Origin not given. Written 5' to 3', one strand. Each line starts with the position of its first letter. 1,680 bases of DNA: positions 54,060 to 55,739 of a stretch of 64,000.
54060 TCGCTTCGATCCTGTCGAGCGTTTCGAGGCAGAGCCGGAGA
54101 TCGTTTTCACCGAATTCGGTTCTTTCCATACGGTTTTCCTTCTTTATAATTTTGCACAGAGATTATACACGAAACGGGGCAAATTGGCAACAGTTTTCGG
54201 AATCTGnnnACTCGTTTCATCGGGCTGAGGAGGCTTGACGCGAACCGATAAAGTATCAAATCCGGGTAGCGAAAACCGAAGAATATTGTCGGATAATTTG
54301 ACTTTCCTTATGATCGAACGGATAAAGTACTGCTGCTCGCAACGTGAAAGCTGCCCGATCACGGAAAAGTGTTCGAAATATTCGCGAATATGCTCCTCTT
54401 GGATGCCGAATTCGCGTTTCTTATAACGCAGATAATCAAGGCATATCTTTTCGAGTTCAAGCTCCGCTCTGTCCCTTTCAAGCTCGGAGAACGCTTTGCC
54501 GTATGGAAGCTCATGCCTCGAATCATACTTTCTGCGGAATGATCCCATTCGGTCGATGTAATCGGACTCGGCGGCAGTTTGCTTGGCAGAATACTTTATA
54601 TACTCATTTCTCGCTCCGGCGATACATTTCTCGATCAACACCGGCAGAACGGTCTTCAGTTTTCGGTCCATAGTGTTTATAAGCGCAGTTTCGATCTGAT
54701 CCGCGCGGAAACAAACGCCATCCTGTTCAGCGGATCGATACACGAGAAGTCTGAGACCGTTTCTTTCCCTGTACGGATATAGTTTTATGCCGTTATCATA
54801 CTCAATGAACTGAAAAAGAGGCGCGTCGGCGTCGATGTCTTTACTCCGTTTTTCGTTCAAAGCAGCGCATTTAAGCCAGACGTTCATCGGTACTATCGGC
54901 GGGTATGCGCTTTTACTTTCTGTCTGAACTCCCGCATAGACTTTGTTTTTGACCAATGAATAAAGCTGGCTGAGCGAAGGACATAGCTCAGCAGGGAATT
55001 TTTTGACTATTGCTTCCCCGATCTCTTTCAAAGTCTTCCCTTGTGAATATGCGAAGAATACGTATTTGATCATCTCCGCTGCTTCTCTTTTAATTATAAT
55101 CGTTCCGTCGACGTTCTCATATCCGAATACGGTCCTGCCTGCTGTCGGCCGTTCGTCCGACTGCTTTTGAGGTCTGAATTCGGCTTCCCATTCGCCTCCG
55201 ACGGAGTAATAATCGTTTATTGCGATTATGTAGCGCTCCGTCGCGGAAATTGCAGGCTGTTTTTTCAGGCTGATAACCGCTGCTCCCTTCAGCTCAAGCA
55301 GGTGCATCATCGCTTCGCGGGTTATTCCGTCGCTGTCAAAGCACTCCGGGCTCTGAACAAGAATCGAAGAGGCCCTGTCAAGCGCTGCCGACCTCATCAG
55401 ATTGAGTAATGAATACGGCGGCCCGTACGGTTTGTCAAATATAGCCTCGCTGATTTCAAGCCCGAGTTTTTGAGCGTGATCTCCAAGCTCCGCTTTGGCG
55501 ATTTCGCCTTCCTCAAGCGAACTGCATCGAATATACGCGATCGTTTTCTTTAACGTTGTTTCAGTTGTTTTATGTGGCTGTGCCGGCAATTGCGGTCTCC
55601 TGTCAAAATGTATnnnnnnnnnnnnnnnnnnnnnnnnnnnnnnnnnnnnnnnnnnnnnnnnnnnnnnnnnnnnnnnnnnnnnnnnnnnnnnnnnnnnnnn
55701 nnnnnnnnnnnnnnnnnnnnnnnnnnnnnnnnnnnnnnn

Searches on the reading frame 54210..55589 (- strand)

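Call 16: search_protein_families(library=pfam, proteins=[window:54210-55589:-], max_evalue=0.01)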
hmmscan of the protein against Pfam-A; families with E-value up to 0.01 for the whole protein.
window:54210-55589:- (460 aa): 0 families

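Call 78: search_protein_families(library=pfam, proteins=[window:54210-55589:-], max_evalue=10)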
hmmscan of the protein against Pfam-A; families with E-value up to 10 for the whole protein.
window:54210-55589:- (460 aa): 1 family
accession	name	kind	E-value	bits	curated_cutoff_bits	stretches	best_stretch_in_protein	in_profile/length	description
PF07508.19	Recombinase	-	0.015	16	21.1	1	169-248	2-102/102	Recombinase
